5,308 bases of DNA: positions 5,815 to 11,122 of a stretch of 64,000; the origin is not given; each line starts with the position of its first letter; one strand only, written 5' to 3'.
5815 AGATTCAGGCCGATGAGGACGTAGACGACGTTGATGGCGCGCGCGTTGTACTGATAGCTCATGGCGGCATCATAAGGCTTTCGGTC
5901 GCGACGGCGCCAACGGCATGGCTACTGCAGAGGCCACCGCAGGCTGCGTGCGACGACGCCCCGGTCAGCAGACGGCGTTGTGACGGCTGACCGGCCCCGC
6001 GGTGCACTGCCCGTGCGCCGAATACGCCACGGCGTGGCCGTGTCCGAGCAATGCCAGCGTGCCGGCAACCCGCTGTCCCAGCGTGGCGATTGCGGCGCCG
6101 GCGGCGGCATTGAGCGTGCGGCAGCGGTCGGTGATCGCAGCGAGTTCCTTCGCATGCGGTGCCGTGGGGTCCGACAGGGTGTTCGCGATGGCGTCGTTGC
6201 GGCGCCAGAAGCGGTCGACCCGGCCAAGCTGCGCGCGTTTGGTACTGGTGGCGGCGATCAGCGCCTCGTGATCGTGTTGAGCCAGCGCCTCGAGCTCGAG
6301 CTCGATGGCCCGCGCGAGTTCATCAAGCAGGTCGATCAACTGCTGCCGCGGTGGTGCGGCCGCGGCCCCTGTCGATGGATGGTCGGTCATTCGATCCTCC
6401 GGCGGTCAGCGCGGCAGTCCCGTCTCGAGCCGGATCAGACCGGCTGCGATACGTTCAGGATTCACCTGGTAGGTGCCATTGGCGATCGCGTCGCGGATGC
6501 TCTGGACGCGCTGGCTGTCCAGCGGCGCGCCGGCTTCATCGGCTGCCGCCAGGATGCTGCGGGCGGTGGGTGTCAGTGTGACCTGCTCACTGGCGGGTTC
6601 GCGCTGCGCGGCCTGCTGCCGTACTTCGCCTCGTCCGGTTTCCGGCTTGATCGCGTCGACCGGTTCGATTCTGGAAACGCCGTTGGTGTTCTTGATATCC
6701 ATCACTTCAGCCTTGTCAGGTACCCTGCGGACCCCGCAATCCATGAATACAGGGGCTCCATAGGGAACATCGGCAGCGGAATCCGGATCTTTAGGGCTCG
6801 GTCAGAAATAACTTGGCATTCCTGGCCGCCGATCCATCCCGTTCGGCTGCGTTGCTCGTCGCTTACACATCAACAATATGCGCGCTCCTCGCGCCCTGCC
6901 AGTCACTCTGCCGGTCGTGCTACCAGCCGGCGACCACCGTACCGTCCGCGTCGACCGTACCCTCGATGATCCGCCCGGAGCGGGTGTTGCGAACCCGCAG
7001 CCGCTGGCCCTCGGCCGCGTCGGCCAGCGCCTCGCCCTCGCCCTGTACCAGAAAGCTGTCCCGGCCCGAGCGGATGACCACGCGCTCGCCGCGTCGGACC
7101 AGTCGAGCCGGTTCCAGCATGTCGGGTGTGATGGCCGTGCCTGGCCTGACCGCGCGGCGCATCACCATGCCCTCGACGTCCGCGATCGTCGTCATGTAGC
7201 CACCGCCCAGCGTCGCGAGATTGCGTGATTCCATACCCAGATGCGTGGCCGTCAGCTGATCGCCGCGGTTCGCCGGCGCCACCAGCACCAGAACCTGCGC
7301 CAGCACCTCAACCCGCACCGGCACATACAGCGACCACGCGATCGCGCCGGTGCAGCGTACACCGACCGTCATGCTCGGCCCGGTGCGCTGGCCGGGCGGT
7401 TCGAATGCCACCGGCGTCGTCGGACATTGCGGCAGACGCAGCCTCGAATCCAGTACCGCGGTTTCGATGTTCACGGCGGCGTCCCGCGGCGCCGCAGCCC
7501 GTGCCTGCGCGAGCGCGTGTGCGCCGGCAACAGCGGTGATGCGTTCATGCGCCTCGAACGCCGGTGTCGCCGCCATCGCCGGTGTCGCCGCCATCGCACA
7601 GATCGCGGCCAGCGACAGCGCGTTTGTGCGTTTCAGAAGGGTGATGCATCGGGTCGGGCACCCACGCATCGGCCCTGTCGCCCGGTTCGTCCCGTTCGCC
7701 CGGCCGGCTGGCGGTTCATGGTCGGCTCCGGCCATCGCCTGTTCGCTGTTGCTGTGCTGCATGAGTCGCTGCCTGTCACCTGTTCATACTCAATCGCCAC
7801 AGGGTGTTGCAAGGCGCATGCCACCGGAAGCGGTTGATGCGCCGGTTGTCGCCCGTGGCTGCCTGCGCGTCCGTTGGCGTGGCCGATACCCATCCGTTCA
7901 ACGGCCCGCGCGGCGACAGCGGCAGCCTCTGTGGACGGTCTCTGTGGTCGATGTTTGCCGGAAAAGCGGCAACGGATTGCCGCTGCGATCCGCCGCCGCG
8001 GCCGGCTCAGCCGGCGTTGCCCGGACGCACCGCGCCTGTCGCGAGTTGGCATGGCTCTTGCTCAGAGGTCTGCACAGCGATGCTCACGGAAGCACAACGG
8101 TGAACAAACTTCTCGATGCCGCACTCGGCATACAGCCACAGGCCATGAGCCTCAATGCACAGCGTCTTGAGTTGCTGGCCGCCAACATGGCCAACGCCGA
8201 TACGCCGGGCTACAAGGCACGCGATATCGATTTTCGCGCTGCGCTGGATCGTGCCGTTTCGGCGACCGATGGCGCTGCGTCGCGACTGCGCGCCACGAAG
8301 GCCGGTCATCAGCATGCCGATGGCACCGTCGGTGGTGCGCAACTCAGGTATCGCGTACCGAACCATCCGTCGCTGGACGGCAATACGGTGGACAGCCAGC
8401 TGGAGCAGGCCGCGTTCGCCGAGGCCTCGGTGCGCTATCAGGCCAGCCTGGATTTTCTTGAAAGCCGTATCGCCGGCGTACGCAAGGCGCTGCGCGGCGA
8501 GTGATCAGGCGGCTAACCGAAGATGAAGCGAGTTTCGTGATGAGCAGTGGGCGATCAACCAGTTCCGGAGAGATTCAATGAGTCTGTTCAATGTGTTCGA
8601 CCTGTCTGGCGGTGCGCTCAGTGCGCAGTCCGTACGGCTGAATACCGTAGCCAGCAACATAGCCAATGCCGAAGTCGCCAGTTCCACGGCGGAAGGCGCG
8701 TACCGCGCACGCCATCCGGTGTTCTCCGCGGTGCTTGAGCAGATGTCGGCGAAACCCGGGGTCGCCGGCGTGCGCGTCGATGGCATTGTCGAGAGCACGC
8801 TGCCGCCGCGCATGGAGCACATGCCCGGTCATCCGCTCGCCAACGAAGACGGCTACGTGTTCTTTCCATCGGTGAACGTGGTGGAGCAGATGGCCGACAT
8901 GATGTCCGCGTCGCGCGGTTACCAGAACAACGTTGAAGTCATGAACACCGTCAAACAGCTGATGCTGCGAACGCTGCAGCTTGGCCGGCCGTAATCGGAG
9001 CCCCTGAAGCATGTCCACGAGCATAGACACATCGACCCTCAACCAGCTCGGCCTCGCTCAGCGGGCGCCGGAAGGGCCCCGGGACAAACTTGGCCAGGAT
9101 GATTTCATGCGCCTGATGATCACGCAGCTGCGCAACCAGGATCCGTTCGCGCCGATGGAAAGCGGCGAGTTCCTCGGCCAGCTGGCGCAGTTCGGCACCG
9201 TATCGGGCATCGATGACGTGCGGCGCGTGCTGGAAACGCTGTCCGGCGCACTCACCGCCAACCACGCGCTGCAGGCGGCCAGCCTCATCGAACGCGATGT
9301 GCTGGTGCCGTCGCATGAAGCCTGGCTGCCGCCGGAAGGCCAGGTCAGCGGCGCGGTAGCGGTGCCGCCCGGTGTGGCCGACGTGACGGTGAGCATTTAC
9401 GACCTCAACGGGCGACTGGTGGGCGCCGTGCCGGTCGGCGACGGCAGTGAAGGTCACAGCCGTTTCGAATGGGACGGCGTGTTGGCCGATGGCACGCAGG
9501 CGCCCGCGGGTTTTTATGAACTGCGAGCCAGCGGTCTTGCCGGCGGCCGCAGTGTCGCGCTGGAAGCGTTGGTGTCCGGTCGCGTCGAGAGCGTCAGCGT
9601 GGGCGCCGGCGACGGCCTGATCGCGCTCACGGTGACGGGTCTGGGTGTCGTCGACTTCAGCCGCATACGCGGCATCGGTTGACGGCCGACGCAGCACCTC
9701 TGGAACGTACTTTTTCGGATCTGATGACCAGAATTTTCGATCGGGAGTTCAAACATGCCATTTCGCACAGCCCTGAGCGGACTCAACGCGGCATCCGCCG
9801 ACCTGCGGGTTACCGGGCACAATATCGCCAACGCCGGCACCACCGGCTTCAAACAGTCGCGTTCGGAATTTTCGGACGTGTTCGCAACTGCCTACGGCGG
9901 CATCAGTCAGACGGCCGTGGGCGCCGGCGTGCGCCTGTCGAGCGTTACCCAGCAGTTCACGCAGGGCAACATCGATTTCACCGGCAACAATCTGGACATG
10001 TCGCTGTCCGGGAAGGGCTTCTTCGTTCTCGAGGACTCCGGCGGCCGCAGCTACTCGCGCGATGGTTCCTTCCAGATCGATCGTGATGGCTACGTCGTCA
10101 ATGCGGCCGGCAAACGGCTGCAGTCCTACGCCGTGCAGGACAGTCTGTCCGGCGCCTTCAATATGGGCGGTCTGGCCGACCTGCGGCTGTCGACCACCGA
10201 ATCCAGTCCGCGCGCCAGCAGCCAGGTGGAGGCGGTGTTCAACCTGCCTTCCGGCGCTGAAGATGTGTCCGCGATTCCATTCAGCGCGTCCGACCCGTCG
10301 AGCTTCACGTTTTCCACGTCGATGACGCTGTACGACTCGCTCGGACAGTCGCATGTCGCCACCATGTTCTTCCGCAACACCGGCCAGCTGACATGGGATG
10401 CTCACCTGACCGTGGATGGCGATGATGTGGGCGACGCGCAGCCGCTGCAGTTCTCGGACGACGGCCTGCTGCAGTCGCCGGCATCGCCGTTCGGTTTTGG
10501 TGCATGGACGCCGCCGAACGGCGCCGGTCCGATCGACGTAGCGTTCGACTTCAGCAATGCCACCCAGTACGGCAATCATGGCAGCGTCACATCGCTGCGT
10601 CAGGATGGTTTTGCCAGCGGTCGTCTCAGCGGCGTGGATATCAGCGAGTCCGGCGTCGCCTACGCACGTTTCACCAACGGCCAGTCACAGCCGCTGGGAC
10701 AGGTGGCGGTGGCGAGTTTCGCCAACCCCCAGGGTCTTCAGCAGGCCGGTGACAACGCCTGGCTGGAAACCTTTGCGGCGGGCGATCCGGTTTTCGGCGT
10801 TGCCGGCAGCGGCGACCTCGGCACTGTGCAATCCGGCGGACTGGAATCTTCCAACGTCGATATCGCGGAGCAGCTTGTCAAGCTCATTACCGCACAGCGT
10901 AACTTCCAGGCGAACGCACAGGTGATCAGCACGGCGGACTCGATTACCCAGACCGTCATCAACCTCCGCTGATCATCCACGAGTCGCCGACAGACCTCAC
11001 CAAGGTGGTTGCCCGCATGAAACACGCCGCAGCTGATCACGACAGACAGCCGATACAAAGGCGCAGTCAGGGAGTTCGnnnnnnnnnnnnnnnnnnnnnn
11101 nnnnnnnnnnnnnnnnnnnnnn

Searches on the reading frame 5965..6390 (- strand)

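Call 12: search_protein_families(library=pfam, proteins=[window:5965-6390:-], max_evalue=0.0001)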
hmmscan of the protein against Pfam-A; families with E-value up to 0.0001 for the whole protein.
window:5965-6390:- (141 aa): 1 family
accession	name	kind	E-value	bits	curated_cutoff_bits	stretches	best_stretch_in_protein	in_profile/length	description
PF05130.17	FlgN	-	2e-06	28.8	30.5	1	17-128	12-144/147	FlgN protein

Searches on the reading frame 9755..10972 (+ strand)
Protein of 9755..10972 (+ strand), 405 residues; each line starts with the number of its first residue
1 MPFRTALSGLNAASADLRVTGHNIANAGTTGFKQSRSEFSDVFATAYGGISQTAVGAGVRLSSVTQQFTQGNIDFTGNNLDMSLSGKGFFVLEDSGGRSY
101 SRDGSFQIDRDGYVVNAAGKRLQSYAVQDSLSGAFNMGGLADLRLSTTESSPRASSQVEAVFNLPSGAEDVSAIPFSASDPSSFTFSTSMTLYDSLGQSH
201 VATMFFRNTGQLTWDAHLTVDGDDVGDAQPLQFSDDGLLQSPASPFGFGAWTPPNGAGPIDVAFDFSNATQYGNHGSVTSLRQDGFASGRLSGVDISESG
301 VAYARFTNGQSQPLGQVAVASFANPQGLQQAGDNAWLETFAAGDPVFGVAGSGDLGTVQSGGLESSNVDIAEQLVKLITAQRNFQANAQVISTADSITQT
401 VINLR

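Call 7: search_protein_families(library=pfam, proteins=[window:9755-10972:+], max_evalue=0.0001)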
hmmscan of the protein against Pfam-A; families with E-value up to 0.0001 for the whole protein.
window:9755-10972:+ (405 aa): 4 families
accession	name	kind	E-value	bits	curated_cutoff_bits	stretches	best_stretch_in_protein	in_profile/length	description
PF07559.19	FlgE_D2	-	2.4e-24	86.9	22.7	1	163-286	1-142/142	Flagellar basal body protein FlaE D2 domain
PF06429.18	Flg_bbr_C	-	2.8e-17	62.4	23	1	359-404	1-46/46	Flagellar basal body rod FlgEFG protein C-terminal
PF22692.1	LlgE_F_G_D1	-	2.5e-10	40.8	27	1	85-124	3-43/64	Flagellar hook protein FlgE/F/G D1 domain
PF00460.25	Flg_bb_rod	-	1.2e-07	31.9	20.7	1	3-33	1-31/31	Flagella basal body rod protein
